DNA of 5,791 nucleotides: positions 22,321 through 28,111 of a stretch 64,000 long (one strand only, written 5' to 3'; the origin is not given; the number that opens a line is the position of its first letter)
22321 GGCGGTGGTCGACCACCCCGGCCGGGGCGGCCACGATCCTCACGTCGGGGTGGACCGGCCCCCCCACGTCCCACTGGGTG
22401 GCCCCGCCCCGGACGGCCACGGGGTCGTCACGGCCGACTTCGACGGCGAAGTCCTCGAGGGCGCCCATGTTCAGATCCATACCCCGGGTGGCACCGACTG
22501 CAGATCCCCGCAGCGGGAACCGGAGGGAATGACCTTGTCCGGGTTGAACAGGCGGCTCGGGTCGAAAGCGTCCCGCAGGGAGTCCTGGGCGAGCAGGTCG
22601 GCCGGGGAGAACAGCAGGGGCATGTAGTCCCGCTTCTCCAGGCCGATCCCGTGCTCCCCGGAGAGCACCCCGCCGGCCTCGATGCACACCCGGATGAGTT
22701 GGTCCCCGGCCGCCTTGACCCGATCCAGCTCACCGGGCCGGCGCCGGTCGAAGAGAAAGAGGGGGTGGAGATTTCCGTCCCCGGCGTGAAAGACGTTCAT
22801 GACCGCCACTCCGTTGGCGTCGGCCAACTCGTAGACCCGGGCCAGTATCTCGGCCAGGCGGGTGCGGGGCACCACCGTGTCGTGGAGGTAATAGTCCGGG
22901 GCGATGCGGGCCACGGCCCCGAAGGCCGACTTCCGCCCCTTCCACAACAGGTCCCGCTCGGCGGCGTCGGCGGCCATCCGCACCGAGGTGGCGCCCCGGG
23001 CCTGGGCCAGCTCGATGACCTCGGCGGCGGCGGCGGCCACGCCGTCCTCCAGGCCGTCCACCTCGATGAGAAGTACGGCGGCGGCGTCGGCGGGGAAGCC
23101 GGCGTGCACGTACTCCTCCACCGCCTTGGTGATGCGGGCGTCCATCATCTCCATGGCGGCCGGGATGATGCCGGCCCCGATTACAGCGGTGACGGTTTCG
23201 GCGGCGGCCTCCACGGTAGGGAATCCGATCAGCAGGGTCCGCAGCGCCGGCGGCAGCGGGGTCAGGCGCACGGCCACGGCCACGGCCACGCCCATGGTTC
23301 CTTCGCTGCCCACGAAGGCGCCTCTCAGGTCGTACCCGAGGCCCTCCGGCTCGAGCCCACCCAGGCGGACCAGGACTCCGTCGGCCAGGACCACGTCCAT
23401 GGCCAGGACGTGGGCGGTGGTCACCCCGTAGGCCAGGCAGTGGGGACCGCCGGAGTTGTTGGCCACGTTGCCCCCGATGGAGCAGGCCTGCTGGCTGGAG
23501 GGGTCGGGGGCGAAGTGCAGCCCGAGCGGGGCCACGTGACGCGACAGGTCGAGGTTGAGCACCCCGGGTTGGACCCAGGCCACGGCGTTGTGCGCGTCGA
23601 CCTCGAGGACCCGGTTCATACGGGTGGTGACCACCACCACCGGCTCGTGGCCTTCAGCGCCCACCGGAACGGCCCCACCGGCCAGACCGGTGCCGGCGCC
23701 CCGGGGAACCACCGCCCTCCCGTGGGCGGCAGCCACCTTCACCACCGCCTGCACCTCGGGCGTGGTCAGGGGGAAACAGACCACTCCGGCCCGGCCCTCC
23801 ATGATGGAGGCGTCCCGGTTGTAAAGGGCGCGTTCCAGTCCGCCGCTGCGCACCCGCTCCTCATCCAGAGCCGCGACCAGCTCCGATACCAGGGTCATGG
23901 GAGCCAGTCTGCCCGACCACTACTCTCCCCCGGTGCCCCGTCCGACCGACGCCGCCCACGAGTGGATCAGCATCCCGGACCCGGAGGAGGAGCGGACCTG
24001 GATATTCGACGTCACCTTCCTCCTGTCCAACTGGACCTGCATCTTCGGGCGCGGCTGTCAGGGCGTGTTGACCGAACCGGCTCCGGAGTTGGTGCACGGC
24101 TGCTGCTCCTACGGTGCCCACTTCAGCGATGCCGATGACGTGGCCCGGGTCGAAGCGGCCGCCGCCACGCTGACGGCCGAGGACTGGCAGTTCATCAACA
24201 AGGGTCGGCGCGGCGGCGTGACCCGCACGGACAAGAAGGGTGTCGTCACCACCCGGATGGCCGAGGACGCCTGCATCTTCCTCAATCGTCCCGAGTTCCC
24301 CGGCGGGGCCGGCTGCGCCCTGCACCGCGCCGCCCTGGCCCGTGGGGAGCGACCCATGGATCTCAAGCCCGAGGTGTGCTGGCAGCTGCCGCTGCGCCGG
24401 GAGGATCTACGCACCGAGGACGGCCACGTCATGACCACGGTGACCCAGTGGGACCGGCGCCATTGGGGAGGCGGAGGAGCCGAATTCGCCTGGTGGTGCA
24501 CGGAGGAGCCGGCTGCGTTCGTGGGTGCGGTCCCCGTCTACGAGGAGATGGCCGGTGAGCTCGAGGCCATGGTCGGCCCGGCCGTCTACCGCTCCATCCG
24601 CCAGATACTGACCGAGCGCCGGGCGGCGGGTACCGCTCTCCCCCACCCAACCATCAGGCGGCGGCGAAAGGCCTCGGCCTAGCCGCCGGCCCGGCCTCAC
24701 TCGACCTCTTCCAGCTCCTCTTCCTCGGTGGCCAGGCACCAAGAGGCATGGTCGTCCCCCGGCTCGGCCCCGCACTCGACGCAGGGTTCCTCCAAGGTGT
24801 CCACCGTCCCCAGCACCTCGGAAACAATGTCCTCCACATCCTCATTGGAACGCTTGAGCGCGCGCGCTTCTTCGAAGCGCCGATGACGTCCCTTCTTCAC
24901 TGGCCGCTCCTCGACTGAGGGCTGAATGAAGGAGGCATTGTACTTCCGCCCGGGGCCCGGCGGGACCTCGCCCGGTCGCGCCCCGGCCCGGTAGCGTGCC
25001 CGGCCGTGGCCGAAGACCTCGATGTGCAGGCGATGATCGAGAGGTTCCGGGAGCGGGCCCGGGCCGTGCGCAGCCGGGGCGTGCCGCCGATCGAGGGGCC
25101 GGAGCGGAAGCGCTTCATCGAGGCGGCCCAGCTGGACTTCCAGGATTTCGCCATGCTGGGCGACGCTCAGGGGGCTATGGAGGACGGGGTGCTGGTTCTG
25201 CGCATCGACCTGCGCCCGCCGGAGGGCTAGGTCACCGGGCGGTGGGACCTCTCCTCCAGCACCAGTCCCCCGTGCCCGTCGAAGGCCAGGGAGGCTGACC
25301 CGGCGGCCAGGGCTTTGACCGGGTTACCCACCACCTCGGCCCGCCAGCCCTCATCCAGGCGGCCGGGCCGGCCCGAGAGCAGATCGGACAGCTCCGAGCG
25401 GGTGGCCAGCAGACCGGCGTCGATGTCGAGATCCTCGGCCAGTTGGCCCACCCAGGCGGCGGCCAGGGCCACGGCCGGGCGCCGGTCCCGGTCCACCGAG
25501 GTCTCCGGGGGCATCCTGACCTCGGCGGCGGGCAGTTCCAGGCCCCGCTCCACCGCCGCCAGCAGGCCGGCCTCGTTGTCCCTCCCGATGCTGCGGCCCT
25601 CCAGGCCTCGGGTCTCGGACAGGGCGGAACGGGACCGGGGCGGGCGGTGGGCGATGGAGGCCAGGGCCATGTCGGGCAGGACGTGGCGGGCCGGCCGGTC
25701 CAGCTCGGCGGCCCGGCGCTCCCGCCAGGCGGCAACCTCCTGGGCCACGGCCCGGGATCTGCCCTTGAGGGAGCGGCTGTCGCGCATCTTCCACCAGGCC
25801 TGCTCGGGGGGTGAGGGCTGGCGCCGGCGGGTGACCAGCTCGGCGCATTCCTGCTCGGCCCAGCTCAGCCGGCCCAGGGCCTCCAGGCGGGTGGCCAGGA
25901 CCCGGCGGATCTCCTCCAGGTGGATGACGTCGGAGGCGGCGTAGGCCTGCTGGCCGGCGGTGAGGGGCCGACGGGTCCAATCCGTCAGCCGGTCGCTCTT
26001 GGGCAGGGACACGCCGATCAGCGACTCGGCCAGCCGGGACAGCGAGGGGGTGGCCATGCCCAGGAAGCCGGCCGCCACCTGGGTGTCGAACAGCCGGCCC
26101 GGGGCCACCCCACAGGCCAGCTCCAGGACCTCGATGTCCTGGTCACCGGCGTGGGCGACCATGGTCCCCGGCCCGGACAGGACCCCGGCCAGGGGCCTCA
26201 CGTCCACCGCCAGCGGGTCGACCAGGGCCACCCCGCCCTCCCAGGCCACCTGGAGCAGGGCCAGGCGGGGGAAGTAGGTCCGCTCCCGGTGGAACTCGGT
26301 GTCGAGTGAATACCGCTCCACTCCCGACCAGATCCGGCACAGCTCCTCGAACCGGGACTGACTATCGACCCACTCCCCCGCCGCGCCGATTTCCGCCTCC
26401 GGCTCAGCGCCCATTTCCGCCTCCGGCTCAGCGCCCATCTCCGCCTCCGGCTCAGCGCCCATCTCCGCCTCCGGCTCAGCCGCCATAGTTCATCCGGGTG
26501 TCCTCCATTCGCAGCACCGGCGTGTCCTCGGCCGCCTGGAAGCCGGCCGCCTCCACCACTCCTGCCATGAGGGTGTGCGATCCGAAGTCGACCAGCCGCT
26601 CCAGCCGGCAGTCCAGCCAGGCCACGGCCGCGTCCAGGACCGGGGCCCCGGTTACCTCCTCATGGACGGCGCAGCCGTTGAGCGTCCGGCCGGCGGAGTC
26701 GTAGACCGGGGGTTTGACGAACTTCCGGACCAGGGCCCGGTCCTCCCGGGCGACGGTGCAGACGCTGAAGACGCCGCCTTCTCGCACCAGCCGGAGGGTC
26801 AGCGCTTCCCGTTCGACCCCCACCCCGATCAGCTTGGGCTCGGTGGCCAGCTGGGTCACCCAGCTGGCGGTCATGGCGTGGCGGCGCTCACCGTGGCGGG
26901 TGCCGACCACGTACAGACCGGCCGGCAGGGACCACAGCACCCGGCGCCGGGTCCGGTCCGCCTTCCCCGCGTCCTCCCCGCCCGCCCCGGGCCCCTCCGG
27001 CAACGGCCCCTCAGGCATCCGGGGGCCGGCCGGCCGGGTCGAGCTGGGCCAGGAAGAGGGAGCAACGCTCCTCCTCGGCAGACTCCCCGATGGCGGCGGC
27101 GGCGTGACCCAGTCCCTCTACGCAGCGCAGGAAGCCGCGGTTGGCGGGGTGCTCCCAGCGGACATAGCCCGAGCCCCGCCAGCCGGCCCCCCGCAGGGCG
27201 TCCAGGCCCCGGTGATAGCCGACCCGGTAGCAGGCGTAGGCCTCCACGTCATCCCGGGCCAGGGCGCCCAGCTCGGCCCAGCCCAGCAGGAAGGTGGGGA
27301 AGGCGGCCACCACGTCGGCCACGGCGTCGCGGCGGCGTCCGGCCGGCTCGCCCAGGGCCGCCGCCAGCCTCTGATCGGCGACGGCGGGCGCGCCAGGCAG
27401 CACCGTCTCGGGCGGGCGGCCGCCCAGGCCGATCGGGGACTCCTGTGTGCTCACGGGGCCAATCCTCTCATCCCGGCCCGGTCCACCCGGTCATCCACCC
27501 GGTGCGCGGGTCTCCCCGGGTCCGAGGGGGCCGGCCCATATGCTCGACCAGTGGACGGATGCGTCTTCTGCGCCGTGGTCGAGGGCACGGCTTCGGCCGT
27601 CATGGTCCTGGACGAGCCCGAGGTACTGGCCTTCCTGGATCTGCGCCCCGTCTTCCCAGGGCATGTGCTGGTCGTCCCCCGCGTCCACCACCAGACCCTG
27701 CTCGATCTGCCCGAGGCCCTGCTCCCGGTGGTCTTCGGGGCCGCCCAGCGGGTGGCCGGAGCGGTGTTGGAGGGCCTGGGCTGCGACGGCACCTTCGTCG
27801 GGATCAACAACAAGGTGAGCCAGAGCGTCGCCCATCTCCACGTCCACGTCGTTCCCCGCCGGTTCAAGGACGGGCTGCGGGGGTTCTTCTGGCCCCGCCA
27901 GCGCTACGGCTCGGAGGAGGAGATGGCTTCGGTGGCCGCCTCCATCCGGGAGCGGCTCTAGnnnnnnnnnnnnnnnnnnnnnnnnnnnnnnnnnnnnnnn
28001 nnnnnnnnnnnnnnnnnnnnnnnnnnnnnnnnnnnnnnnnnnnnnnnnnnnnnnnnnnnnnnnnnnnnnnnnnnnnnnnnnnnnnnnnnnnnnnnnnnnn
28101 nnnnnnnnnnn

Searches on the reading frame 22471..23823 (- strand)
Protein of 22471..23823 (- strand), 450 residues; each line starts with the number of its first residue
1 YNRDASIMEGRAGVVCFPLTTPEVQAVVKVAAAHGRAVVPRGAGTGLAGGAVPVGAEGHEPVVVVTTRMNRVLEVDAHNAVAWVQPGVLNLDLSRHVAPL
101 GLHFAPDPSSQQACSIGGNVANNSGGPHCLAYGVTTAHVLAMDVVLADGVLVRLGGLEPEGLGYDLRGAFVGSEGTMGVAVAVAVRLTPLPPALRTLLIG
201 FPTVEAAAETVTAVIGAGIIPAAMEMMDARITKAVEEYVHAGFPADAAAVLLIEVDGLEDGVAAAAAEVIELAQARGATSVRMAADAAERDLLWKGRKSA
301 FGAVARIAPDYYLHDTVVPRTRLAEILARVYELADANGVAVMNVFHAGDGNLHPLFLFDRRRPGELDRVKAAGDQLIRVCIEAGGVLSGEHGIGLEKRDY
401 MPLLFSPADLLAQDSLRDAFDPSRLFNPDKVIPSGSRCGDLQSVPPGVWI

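Call 55: search_protein_families(library=pfam, proteins=[window:22471-23823:-], max_evalue=0.0001)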
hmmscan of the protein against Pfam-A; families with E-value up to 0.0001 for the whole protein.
window:22471-23823:- (450 aa): 2 families
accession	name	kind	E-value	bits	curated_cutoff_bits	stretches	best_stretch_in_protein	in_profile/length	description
PF02913.24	FAD-oxidase_C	-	3.9e-68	230.3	21.2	1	191-431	2-248/248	FAD linked oxidases, C-terminal domain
PF01565.28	FAD_binding_4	-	4.5e-35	120.8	26.4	1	14-155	3-139/139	FAD binding domain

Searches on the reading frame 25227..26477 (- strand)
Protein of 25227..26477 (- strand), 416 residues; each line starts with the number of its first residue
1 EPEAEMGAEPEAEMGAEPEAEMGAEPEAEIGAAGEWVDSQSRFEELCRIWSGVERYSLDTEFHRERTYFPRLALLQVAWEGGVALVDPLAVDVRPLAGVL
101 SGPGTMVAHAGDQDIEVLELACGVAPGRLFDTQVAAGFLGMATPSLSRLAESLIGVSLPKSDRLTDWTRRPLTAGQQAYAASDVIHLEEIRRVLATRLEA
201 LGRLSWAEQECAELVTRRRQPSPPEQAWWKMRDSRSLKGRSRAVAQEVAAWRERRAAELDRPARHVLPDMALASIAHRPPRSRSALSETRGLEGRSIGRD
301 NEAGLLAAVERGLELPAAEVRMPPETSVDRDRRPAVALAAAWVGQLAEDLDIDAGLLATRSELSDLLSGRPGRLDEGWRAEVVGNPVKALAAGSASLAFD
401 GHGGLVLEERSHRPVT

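Call 55: search_protein_families(library=pfam, proteins=[window:25227-26477:-], max_evalue=0.0001)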
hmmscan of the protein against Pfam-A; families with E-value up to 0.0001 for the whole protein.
window:25227-26477:- (416 aa): 2 families
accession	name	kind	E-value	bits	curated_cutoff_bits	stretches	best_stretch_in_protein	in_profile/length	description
PF01612.26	DNA_pol_A_exo1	-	2.8e-27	96.1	23.6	1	35-198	2-172/173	3'-5' exonuclease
PF00570.28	HRDC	-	8.4e-13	48.5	23.8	1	242-298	2-58/68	HRDC domain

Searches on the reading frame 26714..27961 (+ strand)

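Call 55: search_protein_families(library=pfam, proteins=[window:26714-27961:+], max_evalue=0.0001)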
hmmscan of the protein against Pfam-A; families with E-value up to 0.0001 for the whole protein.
window:26714-27961:+ (415 aa): 2 families
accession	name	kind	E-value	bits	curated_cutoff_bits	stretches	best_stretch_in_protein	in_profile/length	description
PF01230.28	HIT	-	1.8e-17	64.2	21.5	1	293-384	4-97/98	HIT domain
PF11969.13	DcpS_C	-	2.3e-09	38.1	24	1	283-385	2-105/114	Scavenger mRNA decapping enzyme C-term binding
